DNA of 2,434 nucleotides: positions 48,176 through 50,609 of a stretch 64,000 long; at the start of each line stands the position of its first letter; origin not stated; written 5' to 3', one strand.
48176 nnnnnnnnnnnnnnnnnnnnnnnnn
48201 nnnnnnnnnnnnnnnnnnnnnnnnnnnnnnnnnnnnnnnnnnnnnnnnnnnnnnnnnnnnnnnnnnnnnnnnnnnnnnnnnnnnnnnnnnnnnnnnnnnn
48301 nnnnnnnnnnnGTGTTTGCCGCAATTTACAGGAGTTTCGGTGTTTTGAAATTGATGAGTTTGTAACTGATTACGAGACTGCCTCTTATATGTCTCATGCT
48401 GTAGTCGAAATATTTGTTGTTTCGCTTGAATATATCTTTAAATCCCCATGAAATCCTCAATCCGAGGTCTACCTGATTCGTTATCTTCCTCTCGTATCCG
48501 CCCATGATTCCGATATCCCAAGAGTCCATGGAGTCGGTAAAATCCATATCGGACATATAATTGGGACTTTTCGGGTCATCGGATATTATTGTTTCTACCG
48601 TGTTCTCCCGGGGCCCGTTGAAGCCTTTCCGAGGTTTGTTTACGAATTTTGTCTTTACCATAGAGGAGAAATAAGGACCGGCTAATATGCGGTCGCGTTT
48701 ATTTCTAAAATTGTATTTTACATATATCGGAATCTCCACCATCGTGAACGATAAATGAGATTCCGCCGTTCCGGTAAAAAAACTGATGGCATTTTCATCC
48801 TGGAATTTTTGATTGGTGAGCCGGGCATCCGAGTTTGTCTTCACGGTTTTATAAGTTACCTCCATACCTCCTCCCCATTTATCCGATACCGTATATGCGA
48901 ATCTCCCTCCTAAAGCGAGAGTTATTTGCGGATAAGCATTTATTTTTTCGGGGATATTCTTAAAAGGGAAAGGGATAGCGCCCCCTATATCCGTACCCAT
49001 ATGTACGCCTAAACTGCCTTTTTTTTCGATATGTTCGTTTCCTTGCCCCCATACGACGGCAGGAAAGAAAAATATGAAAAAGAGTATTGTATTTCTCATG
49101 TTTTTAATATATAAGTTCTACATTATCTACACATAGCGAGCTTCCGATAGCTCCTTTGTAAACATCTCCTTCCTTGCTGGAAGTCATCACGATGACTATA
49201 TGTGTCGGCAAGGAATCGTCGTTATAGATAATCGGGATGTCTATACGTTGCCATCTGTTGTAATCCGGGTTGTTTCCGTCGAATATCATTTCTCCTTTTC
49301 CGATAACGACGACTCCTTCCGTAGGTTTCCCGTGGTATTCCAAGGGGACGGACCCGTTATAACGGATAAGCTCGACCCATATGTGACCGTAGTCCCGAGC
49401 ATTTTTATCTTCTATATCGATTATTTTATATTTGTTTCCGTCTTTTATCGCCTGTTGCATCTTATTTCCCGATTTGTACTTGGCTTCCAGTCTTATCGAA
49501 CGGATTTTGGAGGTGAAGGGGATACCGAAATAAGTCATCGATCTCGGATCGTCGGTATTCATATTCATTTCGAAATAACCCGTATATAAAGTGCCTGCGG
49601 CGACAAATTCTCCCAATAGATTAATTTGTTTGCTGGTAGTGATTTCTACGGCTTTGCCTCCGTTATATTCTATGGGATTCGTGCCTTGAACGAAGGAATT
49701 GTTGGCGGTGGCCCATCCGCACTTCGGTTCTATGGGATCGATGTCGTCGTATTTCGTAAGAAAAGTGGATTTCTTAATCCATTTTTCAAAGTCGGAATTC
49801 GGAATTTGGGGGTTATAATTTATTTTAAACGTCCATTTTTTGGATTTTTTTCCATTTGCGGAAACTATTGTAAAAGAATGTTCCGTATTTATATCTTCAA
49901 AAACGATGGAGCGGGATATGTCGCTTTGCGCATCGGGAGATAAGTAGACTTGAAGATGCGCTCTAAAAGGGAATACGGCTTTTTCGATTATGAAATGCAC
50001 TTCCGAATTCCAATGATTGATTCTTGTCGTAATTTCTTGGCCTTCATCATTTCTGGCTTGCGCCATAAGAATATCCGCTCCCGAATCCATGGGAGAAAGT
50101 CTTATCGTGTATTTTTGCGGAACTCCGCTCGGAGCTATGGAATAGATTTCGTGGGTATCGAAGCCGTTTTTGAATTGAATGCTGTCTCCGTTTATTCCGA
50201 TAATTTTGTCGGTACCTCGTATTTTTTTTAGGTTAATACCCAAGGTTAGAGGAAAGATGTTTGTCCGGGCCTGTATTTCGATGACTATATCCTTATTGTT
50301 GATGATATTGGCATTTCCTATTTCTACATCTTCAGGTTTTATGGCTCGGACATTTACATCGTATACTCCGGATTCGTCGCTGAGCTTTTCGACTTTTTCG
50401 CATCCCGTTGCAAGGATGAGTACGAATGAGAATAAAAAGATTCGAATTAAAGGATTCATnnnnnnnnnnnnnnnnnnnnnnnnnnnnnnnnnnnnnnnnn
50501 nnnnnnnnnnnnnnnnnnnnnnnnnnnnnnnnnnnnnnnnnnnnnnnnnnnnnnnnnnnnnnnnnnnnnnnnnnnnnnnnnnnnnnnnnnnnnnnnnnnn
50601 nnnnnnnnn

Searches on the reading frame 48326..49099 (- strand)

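Call 64: search_protein_families(library=pfam, proteins=[window:48326-49099:-], max_evalue=0.00001)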
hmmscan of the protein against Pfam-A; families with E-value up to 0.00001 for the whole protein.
window:48326-49099:- (257 aa): 1 family
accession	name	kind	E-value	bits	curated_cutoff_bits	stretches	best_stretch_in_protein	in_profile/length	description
PF13568.12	OMP_b-brl_2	-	1.7e-13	51.5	27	1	30-225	11-175/175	Outer membrane protein beta-barrel domain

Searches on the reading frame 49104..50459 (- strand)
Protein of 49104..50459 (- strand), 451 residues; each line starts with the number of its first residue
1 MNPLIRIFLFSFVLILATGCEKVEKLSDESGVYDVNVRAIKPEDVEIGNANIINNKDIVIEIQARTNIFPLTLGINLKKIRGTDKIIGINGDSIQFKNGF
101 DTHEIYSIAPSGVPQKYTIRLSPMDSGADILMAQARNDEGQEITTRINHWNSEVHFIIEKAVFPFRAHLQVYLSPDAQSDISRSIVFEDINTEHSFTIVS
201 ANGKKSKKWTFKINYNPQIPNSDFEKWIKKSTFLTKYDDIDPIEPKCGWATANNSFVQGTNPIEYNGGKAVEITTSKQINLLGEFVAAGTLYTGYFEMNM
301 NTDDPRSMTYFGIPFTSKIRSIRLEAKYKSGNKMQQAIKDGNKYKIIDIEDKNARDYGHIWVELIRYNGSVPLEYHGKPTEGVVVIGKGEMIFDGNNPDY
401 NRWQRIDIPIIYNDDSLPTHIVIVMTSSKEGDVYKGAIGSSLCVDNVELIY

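Call 64: search_protein_families(library=pfam, proteins=[window:49104-50459:-], max_evalue=0.00001)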
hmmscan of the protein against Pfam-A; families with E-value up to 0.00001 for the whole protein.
window:49104-50459:- (451 aa): 1 family
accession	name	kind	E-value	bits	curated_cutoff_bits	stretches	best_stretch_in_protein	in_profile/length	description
PF13201.12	PCMD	-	6.4e-37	128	28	1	223-450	1-234/234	Putative carbohydrate metabolism domain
